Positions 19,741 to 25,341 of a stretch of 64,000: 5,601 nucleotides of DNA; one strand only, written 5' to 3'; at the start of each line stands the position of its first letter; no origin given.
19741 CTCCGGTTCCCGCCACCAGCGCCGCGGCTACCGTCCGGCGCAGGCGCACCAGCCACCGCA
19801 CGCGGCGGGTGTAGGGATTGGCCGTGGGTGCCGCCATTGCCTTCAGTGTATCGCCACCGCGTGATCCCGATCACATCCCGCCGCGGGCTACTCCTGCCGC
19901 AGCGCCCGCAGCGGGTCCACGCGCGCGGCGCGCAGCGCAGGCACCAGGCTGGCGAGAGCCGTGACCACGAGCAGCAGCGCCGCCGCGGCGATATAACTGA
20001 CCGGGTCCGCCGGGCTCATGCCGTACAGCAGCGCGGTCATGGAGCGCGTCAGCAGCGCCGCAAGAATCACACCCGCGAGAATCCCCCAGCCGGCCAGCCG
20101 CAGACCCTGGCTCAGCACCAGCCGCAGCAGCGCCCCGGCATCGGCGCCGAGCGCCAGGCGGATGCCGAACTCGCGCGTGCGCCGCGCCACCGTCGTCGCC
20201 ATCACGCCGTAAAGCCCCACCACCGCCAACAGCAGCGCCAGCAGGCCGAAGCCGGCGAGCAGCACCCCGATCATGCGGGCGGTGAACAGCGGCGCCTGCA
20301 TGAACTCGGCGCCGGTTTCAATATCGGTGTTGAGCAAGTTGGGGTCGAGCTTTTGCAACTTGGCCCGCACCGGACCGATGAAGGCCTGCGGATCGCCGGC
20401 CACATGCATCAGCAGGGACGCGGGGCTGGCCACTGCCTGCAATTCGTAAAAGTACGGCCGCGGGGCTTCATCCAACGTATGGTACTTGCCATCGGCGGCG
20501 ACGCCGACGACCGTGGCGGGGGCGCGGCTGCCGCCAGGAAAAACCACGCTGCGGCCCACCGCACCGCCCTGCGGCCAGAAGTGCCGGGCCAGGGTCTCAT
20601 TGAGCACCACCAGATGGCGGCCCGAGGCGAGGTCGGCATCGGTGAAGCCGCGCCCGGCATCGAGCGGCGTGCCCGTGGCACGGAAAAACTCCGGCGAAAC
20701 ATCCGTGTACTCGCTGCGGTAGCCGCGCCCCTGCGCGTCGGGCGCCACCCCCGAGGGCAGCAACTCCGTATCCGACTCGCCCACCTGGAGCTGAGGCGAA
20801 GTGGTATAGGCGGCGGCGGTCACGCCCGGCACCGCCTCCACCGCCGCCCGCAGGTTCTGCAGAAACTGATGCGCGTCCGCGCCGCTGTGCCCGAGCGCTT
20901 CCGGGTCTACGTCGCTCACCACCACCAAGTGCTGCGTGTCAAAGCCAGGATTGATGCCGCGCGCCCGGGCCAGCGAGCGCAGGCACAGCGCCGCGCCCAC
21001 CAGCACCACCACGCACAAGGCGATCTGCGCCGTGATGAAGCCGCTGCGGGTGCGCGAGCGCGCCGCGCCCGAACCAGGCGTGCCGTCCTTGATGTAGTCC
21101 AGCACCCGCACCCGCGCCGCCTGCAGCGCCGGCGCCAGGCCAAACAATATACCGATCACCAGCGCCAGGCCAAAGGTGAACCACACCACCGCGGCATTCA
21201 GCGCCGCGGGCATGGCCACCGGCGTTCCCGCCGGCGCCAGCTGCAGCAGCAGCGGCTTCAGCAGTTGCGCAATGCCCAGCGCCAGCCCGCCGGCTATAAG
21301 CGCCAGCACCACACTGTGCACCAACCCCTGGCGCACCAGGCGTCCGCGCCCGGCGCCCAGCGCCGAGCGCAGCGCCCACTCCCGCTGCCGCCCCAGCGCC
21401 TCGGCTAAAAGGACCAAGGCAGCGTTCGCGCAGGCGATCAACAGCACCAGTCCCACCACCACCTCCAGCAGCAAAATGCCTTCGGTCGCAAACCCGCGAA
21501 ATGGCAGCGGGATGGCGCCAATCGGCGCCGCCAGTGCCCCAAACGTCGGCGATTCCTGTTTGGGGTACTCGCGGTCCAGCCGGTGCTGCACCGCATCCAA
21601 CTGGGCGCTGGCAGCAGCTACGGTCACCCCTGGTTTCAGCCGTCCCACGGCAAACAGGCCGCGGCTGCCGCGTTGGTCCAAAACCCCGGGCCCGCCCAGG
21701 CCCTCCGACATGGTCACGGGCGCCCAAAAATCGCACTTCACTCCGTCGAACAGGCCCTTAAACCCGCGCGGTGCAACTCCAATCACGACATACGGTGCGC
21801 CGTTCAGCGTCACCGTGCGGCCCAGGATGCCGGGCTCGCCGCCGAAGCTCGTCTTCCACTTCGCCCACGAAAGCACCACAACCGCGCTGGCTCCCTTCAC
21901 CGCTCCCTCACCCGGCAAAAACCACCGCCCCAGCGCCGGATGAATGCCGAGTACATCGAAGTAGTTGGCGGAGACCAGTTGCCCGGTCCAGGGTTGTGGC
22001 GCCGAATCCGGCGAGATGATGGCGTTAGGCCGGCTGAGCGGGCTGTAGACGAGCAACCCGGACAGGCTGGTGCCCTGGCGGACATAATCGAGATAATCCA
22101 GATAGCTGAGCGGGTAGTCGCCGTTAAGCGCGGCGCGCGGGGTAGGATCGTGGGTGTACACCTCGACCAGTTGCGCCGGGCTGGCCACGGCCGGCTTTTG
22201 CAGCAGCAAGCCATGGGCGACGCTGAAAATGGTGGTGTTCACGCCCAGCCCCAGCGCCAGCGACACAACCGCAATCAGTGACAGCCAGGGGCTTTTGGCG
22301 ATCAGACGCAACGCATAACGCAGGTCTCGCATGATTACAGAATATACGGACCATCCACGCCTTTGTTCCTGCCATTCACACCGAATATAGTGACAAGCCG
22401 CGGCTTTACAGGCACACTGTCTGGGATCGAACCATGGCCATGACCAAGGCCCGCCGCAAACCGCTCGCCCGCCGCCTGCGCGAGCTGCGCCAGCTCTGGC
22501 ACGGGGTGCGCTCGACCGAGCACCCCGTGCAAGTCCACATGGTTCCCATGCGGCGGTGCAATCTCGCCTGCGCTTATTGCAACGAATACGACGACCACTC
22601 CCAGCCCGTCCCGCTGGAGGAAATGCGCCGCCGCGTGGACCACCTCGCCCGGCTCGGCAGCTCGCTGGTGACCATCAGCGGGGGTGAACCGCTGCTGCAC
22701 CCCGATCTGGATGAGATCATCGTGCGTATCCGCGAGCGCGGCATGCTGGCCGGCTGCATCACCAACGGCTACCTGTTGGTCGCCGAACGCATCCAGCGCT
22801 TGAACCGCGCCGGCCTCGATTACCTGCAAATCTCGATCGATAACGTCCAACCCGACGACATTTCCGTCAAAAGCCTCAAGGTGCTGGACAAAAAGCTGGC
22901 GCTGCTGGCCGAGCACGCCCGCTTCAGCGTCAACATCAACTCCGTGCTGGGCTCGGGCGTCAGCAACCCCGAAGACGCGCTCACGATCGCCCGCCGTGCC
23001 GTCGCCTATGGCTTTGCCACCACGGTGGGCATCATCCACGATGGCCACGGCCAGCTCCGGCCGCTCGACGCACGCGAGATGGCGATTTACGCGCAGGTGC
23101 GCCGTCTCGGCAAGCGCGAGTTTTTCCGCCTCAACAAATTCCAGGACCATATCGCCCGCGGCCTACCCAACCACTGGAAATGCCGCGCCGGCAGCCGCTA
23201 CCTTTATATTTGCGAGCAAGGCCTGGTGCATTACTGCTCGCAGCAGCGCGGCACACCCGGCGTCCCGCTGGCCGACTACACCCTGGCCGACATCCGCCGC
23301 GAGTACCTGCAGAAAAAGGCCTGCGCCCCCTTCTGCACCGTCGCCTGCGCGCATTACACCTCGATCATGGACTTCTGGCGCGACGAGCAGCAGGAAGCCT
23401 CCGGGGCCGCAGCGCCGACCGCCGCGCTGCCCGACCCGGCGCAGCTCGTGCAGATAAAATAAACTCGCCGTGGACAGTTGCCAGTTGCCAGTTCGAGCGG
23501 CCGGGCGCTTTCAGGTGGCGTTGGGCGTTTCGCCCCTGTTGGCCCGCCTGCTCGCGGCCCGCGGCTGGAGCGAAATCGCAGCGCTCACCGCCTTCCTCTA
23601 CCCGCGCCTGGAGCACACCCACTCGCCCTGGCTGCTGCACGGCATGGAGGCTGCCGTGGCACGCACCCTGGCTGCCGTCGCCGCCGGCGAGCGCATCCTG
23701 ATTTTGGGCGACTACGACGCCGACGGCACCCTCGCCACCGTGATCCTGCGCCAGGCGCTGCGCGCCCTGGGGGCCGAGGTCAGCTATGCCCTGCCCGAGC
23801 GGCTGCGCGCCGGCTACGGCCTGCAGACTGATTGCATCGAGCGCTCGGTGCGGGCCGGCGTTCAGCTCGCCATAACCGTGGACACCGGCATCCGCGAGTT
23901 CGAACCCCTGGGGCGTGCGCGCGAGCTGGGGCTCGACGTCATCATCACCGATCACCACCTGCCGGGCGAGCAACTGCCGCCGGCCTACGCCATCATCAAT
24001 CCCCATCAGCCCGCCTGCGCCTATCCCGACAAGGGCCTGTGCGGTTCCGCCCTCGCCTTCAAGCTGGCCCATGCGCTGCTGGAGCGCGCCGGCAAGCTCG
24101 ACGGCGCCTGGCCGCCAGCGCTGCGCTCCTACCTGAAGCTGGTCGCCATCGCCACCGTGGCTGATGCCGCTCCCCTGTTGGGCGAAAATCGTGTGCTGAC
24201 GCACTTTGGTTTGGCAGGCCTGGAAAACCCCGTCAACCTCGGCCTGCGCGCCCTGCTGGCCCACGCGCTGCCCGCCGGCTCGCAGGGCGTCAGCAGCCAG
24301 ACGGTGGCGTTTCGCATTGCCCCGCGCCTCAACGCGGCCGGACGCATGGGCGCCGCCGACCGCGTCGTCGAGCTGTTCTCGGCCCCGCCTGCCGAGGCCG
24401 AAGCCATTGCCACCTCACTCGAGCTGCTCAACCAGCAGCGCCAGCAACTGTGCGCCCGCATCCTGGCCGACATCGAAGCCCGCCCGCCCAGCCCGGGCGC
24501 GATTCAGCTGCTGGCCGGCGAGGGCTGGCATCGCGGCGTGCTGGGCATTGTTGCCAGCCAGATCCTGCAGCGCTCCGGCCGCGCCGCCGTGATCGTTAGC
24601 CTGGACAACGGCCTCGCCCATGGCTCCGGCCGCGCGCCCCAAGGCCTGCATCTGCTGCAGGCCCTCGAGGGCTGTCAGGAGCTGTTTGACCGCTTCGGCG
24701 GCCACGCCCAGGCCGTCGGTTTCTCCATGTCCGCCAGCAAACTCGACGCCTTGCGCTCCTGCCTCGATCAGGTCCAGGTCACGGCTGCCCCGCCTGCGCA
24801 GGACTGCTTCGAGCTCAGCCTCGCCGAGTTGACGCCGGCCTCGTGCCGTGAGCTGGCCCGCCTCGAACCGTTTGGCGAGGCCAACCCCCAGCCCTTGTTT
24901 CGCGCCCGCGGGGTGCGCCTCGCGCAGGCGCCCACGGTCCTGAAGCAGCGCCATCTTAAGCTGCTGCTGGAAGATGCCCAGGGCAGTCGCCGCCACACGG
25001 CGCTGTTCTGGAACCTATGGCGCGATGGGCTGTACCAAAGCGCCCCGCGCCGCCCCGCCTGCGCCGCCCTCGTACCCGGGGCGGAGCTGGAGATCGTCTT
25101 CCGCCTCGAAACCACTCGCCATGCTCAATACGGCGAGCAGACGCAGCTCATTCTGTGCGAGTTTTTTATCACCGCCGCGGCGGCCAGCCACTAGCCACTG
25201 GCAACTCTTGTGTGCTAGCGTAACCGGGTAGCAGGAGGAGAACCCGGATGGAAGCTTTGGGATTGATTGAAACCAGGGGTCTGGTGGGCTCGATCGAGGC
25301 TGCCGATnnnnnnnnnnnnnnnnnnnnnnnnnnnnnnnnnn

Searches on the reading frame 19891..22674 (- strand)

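Call 37: search_protein_families(library=pfam, max_evalue=0.00001, proteins=[window:19891-22674:-])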
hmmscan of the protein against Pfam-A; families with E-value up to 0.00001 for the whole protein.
window:19891-22674:- (928 aa): 2 families
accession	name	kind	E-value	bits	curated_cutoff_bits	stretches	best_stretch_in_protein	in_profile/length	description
PF12704.14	MacB_PCD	-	1.8e-36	126.8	27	2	132-361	1-206/207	MacB-like periplasmic core domain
PF02687.27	FtsX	-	3.3e-20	72.8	25.5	2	809-921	3-120/120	FtsX-like permease C-terminal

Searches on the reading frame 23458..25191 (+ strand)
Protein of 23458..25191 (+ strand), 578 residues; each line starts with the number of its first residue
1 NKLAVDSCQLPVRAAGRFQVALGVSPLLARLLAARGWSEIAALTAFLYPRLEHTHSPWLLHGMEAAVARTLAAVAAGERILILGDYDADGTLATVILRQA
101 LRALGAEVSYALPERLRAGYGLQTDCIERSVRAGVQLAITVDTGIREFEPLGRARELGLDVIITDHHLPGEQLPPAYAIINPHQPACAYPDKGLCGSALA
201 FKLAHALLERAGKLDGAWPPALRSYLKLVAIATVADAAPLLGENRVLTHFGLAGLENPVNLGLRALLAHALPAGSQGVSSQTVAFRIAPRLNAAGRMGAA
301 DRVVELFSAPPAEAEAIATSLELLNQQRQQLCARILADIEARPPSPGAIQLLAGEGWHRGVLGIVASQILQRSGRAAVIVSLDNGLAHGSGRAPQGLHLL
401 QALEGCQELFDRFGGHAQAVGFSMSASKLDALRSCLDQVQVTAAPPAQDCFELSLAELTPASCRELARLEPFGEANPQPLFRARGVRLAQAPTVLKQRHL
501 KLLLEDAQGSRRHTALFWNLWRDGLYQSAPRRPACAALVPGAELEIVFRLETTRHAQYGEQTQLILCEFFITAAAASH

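Call 37: search_protein_families(library=pfam, max_evalue=0.00001, proteins=[window:23458-25191:+])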
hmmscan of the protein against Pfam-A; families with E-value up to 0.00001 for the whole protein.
window:23458-25191:+ (578 aa): 3 families
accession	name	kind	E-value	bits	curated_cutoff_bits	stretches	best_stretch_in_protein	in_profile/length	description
PF01368.27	DHH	-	2.5e-24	86.4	28.1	1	79-232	1-124/125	DHH family, N-terminal domain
PF17768.7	RecJ_OB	-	5.7e-15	55.7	27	1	452-554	4-94/107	RecJ OB domain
PF02272.25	DHHA1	-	1.8e-10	41.6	25.9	1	354-439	10-99/102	DHHA1 domain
